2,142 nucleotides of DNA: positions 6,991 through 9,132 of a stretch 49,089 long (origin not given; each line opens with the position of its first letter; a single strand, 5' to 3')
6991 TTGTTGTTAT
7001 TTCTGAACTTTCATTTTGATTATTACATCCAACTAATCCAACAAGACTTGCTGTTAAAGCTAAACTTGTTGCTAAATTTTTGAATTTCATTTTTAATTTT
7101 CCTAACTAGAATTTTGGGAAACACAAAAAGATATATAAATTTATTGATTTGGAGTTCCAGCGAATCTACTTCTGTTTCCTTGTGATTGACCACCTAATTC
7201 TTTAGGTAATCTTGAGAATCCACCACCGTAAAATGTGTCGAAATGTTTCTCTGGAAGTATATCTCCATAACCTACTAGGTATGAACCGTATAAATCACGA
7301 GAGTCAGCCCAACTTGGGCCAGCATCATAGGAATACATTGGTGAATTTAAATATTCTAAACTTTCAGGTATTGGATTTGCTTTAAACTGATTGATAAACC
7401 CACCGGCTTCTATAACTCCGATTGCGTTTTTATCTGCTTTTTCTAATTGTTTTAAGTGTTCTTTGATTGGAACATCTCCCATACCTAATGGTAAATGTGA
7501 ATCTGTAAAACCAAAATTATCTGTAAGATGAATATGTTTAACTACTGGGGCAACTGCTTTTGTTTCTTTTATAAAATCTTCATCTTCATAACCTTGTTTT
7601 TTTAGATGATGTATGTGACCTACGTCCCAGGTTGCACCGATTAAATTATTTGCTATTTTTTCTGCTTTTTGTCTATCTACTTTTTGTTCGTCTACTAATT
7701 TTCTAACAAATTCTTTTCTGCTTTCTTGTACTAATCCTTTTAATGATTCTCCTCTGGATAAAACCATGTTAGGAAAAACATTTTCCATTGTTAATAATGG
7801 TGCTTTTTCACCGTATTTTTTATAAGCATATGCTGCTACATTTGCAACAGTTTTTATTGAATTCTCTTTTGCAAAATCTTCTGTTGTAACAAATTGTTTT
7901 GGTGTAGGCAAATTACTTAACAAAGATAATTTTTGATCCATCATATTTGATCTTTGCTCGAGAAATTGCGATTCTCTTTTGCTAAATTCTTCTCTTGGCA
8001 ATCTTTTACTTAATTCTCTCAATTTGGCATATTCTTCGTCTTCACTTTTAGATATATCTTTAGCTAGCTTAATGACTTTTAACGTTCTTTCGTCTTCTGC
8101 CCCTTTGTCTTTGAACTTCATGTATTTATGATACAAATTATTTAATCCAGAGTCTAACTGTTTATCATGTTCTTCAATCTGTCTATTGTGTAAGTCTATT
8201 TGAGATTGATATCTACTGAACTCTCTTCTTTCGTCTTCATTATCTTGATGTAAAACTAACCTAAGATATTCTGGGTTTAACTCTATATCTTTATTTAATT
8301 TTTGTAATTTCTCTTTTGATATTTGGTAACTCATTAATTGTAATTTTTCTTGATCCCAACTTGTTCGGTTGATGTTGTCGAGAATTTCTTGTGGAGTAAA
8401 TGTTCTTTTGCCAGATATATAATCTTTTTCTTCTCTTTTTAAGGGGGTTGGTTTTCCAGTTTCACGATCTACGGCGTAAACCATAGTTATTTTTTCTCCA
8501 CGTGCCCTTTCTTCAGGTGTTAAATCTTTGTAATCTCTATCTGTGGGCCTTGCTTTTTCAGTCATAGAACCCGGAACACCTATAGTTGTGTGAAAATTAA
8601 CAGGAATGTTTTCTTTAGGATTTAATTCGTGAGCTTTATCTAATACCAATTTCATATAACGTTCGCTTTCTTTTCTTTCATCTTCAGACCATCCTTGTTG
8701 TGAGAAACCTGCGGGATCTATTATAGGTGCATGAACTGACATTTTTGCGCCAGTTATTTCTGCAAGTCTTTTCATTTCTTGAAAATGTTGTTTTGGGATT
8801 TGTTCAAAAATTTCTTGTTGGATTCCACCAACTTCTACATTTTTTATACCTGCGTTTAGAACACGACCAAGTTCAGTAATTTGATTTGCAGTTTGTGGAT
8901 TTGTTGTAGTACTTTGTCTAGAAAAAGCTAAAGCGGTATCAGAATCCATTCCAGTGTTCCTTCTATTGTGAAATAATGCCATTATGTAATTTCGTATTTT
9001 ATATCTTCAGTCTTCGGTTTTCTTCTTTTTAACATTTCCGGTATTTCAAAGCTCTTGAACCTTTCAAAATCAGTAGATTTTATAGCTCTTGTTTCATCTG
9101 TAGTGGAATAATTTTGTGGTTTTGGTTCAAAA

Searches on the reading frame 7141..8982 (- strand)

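Call 8: search_protein_families(library=pfam, proteins=[window:7141-8982:-], max_evalue=0.00001)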
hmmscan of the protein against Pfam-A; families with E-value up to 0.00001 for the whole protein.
window:7141-8982:- (613 aa): 1 family
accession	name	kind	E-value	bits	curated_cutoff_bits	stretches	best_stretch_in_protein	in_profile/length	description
PF01261.30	AP_endonuc_2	-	5.6e-12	46.3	31.1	1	442-523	147-226/249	Xylose isomerase-like TIM barrel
